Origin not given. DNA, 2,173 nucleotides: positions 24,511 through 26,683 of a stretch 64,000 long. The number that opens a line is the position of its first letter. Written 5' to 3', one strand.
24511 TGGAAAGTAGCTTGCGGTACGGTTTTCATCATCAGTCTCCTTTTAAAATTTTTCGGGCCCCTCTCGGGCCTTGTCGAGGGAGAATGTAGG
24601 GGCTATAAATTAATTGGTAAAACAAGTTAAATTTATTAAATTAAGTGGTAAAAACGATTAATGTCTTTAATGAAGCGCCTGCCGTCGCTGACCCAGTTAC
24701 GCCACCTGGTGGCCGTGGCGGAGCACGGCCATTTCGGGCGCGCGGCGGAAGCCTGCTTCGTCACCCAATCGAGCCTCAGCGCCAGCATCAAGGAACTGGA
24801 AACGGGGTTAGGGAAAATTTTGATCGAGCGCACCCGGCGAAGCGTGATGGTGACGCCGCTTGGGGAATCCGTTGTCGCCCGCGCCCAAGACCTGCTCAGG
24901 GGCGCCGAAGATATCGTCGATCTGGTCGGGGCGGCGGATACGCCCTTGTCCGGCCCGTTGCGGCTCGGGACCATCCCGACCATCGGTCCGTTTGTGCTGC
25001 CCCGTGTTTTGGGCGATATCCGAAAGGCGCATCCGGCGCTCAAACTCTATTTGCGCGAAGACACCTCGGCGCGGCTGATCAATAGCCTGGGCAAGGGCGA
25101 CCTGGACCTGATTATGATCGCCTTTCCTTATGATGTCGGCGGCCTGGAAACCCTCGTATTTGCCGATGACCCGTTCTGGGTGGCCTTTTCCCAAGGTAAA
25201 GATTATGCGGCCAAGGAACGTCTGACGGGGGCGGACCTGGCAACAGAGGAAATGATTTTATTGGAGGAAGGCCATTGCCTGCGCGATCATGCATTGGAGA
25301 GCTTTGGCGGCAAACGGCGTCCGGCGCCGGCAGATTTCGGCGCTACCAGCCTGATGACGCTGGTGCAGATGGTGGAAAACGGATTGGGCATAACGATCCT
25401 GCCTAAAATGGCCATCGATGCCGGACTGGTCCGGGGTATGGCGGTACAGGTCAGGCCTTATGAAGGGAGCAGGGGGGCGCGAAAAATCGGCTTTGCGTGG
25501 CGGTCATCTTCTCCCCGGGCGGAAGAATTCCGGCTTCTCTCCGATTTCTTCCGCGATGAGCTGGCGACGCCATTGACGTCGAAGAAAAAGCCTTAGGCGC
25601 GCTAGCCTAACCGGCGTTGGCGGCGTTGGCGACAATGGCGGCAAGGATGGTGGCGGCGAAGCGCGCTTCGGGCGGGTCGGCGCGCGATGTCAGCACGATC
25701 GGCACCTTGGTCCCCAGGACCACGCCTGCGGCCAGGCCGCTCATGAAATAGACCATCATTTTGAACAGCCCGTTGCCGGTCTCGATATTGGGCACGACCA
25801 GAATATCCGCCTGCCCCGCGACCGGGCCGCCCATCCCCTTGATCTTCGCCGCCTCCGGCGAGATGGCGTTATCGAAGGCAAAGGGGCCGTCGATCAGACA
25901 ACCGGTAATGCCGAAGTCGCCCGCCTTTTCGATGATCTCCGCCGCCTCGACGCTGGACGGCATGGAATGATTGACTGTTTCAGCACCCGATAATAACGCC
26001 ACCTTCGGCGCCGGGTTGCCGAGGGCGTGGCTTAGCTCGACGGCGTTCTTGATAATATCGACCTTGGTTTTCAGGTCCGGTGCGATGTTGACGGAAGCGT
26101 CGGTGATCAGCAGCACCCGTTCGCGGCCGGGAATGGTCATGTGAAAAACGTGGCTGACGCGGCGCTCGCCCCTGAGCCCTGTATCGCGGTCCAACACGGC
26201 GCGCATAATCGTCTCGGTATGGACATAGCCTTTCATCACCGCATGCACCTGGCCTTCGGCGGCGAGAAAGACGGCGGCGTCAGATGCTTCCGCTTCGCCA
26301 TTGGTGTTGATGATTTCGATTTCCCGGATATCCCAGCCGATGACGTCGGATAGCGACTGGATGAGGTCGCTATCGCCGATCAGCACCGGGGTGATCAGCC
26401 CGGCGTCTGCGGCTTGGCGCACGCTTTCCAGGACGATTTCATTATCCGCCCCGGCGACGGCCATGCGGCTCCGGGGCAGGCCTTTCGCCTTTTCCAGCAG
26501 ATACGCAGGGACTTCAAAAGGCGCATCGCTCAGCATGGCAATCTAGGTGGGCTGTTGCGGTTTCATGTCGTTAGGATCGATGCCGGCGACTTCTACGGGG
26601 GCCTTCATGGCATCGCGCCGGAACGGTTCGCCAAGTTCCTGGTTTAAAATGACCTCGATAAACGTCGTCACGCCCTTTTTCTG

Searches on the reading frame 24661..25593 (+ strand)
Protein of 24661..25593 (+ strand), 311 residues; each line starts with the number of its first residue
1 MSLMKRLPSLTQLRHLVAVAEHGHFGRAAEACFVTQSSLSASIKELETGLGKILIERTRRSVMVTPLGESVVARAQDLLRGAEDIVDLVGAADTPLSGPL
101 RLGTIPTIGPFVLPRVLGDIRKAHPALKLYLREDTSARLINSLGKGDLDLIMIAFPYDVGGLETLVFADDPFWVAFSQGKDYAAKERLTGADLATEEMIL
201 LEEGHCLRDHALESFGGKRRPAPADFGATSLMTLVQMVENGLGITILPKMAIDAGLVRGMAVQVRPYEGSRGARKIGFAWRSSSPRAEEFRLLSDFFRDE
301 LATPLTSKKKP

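Call 32: search_protein_families(library=ncbifam, proteins=[window:24661-25593:+], max_evalue=1e-10)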
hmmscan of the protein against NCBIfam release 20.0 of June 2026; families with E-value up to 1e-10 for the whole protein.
window:24661-25593:+ (311 aa): 37 families (the best 25 are shown)
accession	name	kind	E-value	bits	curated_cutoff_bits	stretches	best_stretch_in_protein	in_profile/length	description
NF008361.0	PRK11151.1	equivalog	1.8e-60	204.8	329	1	12-306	5-298/305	DNA-binding transcriptional regulator OxyR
NF050018.1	StrsTransRegOxyRFcella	equivalog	2.4e-39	135.6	500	1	13-253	6-245/289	oxidative stress transcriptional regulator OxyR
NF040786.1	LysR_Sec_metab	equivalog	1.2e-33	116.5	250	1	10-286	3-283/298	selenium metabolism-associated LysR family transcriptional regulator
NF053705.1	TransRegGltCGpos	equivalog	4e-32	111.6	350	1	10-264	3-259/300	glutamate biosynthesis transcriptional regulator GltC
NF047520.1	trans_act_CidR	equivalog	8e-32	110.6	415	1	11-281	4-272/292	cidABC operon transcriptional activator CidR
NF008416.0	PRK11242.1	equivalog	1.6e-30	106.5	277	1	11-273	4-266/300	transcriptional regulator CynR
NF007385.0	PRK09906.1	equivalog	1e-28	100.3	356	1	10-284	3-275/296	DNA-binding transcriptional regulator HcaR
NF045775.1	acetoin_reg_AlsR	exception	1.5e-28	100.1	430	1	10-251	3-246/290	acetoin biosynthesis transcriptional regulator AlsR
NF052633.1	LysR_TF_PsrA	exception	5.9e-24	84.5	540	1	11-254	8-251/297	L-proline-binding transcription factor PsrA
NF007439.0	PRK09986.1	equivalog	9.2e-24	84.3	290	1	9-249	8-251/296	LysR family transcriptional regulator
NF040889.1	trans_reg_YeiE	equivalog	1.1e-23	83.9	480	1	9-265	4-255/288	DNA-binding transcriptional regulator YeiE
NF008722.0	PRK11716.1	equivalog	2.9e-23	82.3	246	1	11-258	4-252/293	HTH-type transcriptional activator IlvY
TIGR03339.1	phn_lysR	subfamily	8.9e-23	80.9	341.1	1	12-212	1-198/279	aminoethylphosphonate catabolism associated LysR family transcriptional regulator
NF045990.1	TransRegCbbRRhodb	equivalog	1.8e-22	79.8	450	1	9-264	7-264/304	LysR family regulator CbbR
NF008410.0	PRK11233.1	equivalog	4.4e-22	78.6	309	1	10-251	3-242/305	nitrogen assimilation transcriptional regulator NAC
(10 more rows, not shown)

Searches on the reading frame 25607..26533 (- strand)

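Call 32: search_protein_families(library=ncbifam, proteins=[window:25607-26533:-], max_evalue=1e-10)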
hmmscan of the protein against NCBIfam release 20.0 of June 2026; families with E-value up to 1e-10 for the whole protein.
window:25607-26533:- (308 aa): 9 families
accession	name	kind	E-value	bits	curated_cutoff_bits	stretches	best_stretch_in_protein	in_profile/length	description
NF006045.0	PRK08190.1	subfamily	7.1e-104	348.2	282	1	11-306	166-461/467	bifunctional enoyl-CoA hydratase/phosphate acetyltransferase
NF008852.0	PRK11890.1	subfamily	4.5e-99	331.5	413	1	12-306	13-307/315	phosphate acetyltransferase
NF004472.0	PRK05805.1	subfamily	1.8e-95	319.5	399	1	12-304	8-300/302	phosphate butyryltransferase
TIGR02706.1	P_butyryltrans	equivalog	5.1e-92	308.1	410.5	1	12-302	4-294/294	phosphate butyryltransferase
NF005837.0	PRK07742.1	equivalog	1.7e-81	273.8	409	1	11-302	5-297/299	phosphate butyryltransferase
TIGR02709.1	branched_ptb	equivalog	9.8e-46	156.5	475.15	1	76-295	49-265/271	branched-chain phosphotransacylase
NF007233.1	PRK09653.1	subfamily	1.6e-24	87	310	1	87-284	106-301/319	phosphotransacetylase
TIGR00651.1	pta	equivalog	1.5e-21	77.2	311.2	1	87-284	93-289/304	phosphate acetyltransferase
NF004167.0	PRK05632.1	equivalog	9.1e-18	64.2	418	1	90-270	493-670/708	phosphate acetyltransferase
